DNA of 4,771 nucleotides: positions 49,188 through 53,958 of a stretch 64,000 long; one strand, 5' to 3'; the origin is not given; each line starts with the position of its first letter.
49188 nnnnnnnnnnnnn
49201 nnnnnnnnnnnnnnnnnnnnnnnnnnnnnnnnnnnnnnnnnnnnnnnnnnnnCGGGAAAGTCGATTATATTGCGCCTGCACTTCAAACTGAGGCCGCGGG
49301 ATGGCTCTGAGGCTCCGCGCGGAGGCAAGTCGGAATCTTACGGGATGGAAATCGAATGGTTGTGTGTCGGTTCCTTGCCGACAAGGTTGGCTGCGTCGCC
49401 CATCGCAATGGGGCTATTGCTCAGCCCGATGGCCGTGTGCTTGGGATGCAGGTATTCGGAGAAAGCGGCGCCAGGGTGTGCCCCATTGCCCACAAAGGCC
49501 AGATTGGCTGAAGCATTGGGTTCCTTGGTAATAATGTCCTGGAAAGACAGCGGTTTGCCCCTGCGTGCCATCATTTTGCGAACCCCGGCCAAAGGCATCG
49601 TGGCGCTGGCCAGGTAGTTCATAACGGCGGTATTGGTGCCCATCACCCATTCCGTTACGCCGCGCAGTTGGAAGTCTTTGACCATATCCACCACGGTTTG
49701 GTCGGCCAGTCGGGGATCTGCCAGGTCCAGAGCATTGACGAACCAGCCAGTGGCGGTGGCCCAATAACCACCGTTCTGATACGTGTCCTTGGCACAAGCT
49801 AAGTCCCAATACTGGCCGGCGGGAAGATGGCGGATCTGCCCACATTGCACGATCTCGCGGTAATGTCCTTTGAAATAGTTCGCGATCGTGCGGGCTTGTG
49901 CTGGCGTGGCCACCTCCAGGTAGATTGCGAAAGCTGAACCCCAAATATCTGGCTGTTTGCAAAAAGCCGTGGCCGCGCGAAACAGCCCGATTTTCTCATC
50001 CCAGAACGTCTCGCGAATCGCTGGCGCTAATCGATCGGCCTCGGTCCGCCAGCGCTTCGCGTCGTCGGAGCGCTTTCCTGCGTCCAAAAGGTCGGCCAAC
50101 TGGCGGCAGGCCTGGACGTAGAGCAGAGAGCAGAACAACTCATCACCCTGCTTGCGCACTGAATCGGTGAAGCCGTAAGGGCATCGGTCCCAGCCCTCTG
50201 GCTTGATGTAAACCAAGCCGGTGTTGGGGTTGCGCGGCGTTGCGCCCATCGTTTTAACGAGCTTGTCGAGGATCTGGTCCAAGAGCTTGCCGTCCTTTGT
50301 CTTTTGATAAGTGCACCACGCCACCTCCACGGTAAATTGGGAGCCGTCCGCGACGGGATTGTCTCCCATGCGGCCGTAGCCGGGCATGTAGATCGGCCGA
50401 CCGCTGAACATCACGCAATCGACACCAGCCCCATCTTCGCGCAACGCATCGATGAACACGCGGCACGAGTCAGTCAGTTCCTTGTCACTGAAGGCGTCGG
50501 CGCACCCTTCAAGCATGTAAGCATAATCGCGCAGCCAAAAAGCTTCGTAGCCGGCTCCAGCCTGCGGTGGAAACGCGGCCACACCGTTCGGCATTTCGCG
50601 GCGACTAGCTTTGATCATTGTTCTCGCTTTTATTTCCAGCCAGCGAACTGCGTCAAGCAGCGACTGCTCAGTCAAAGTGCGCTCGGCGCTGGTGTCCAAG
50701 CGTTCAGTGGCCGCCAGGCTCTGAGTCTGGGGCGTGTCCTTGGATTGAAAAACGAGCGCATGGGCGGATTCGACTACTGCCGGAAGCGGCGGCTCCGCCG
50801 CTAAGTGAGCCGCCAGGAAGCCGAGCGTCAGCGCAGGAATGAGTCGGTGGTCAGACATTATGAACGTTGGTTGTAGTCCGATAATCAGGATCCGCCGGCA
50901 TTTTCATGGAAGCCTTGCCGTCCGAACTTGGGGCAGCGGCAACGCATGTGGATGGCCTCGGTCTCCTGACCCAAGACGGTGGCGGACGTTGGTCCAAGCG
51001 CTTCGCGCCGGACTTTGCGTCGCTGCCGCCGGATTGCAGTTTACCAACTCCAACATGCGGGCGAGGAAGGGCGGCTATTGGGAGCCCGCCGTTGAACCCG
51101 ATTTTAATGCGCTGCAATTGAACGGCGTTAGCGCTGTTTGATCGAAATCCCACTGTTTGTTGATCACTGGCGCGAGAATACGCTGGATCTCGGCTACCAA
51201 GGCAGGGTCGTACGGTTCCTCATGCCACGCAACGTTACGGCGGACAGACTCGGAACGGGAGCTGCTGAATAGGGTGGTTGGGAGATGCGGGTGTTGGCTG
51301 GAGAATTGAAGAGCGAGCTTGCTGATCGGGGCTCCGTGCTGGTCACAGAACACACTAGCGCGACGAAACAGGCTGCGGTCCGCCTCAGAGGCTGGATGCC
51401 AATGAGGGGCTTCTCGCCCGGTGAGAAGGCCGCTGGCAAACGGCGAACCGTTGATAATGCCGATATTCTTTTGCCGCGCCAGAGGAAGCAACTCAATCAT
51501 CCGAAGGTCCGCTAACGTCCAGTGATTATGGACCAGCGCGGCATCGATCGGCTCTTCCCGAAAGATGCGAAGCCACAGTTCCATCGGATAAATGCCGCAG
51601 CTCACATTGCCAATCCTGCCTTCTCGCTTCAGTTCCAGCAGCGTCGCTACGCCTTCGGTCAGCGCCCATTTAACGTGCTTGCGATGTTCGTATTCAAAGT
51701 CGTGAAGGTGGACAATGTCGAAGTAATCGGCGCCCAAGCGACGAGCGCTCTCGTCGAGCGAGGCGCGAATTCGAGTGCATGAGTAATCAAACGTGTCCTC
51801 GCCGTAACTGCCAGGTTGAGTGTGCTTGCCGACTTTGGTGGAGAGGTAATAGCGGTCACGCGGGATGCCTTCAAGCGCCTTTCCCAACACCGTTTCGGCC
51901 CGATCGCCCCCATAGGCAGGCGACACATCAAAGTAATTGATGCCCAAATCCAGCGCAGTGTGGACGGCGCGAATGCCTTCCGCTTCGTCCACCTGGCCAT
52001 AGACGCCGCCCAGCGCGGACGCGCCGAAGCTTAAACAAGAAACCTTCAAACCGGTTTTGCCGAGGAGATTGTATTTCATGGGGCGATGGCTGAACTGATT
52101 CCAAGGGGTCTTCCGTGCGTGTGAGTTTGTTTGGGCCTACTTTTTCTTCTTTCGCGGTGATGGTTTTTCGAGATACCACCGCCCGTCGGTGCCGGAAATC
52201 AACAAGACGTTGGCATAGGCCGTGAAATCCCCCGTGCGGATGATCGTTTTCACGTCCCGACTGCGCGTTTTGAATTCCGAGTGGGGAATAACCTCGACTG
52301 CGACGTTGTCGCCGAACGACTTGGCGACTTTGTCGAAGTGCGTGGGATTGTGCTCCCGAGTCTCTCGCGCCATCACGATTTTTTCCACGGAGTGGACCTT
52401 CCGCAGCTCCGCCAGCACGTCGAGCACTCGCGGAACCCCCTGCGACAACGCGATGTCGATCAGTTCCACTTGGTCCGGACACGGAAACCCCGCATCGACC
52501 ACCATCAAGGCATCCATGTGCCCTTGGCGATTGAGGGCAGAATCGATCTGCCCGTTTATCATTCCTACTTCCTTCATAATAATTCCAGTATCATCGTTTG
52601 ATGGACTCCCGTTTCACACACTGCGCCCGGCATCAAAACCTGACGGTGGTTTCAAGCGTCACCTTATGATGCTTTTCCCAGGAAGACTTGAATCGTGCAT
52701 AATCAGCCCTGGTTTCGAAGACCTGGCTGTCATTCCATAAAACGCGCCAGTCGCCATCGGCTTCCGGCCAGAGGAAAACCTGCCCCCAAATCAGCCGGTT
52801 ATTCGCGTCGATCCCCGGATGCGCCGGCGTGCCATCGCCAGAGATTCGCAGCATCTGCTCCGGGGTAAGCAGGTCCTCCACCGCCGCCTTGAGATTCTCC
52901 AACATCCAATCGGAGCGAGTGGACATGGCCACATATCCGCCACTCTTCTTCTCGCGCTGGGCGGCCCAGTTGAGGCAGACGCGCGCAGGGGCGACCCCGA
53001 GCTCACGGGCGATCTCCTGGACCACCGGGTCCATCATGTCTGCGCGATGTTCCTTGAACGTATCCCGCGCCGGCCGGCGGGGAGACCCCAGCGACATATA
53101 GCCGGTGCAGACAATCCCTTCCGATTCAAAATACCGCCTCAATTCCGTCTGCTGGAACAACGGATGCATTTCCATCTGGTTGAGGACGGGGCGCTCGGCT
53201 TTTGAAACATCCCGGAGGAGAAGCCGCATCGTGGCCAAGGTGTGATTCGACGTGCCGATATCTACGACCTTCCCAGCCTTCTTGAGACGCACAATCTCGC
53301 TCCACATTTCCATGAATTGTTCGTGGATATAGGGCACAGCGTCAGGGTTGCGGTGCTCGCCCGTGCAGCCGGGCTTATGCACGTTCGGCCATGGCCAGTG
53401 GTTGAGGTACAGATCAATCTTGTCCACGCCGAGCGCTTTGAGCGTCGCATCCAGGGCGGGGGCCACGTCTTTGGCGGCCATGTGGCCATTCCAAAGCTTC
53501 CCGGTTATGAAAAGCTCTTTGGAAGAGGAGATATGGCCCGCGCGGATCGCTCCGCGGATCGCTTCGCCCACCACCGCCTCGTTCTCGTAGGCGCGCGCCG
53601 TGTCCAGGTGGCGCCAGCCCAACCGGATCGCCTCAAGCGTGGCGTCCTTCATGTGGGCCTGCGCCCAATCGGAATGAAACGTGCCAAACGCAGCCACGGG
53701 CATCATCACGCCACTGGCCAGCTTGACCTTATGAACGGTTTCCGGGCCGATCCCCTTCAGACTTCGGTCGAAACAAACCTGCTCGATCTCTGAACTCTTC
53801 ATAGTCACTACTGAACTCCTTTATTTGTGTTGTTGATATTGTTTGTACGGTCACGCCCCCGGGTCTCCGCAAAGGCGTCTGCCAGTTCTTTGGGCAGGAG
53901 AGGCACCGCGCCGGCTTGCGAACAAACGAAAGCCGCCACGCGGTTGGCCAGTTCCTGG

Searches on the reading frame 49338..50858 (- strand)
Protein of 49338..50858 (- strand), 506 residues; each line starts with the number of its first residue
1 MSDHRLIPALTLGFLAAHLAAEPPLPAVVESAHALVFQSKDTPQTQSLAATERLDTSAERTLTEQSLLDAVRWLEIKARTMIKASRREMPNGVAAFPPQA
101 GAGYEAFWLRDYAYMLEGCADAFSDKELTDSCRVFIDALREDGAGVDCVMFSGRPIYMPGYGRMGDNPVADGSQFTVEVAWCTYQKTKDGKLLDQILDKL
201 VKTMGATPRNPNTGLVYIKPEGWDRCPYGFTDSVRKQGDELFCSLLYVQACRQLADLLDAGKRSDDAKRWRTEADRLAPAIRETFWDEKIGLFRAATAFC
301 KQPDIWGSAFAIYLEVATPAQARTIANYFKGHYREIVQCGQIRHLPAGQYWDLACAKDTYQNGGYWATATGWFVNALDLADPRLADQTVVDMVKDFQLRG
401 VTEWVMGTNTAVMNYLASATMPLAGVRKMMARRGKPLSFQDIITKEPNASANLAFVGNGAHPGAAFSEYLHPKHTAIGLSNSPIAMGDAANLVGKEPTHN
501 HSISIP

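Call 22: search_protein_families(library=pfam, max_evalue=0.001, proteins=[window:49338-50858:-])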
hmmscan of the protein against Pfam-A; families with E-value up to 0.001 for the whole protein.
window:49338-50858:- (506 aa): 2 families
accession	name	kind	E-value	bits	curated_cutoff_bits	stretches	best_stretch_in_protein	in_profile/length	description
PF17389.8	Bac_rhamnosid6H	-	1.1e-06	28.7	24.5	1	155-317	83-237/339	Bacterial alpha-L-rhamnosidase 6 hairpin glycosidase domain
PF22422.2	MGH1-like_GH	-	1.9e-05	24.9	27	1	178-297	72-229/356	Mannosylglycerate hydrolase MGH1-like glycoside hydrolase domain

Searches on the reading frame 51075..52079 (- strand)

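Call 22: search_protein_families(library=pfam, max_evalue=0.001, proteins=[window:51075-52079:-])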
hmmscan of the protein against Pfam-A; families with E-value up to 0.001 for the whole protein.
window:51075-52079:- (334 aa): 1 family
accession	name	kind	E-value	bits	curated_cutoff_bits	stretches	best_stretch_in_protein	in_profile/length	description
PF00248.27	Aldo_ket_red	-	2.1e-47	162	24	1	16-302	2-290/291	Aldo/keto reductase family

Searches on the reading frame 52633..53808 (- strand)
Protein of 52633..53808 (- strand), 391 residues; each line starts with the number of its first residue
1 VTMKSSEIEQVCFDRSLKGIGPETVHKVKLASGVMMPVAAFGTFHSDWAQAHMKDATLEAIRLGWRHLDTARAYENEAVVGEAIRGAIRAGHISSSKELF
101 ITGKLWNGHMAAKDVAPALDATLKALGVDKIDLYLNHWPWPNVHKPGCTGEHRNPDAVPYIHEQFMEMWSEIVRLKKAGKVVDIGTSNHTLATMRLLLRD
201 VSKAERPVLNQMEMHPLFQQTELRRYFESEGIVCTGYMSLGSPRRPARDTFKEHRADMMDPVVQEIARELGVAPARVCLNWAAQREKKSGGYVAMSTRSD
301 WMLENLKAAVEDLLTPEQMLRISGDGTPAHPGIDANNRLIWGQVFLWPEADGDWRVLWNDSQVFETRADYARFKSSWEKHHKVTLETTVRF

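Call 22: search_protein_families(library=pfam, max_evalue=0.001, proteins=[window:52633-53808:-])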
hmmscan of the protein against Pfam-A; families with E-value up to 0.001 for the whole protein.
window:52633-53808:- (391 aa): 1 family
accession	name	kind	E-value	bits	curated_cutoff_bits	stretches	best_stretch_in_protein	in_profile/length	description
PF00248.27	Aldo_ket_red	-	3.2e-40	138.5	24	1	47-322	15-286/291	Aldo/keto reductase family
